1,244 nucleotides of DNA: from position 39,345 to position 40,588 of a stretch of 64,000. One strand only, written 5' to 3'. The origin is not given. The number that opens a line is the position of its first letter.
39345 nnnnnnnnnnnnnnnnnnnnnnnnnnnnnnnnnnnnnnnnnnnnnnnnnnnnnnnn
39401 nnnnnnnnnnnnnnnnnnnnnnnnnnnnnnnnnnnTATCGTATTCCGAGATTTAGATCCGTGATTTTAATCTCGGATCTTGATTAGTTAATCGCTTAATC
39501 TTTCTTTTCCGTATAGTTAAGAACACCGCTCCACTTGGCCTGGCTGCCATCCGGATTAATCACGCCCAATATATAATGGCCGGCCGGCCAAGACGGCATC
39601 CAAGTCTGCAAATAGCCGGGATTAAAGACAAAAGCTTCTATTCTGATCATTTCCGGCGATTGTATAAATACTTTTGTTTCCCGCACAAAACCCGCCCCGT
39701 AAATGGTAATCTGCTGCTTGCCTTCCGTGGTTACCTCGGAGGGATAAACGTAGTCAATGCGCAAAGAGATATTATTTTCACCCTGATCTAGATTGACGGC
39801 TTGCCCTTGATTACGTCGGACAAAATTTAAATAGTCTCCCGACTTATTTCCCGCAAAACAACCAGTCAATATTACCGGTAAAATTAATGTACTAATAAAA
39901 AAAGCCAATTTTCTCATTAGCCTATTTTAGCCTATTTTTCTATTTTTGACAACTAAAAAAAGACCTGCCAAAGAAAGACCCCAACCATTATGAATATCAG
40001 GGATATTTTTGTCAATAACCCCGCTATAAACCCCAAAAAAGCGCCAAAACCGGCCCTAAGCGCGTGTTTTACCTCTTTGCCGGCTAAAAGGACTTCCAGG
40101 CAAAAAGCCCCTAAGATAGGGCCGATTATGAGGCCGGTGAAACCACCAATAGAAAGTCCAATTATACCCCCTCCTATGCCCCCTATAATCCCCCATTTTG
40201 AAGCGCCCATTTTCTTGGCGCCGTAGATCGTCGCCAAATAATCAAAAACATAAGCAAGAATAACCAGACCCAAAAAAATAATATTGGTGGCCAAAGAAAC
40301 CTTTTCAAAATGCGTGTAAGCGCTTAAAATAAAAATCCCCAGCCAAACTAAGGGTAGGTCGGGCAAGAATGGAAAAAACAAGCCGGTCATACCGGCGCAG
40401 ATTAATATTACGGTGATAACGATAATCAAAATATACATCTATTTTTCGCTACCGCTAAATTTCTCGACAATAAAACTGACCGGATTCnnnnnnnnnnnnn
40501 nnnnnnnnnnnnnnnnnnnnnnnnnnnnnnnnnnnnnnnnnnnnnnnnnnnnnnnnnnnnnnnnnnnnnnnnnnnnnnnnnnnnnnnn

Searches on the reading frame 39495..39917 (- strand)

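Call 3: search_protein_families(library=pfam, proteins=[window:39495-39917:-], max_evalue=1)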
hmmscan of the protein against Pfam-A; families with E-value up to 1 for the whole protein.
window:39495-39917:- (140 aa): 1 family
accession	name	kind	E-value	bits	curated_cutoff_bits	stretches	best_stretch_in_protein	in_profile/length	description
PF01833.30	TIG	-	6.1e-05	23.4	20.9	1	54-131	3-78/84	IPT/TIG domain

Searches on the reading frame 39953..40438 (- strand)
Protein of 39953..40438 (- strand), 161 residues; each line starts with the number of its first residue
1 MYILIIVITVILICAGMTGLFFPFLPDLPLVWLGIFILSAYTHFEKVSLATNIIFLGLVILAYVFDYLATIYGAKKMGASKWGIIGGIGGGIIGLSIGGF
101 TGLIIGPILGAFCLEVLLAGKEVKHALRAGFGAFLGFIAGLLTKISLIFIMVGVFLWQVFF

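Call 3: search_protein_families(library=pfam, proteins=[window:39953-40438:-], max_evalue=1)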
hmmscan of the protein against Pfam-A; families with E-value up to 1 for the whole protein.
window:39953-40438:- (161 aa): 1 family
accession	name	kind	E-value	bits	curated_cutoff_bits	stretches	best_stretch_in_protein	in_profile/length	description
PF04306.18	DUF456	-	3e-35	122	29.4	1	21-159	1-139/139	Protein of unknown function (DUF456)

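Call 35: search_protein_families(library=padloc, proteins=[window:39953-40438:-], max_evalue=0.01)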
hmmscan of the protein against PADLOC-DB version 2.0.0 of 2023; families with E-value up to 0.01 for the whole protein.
window:39953-40438:- (161 aa): 0 families
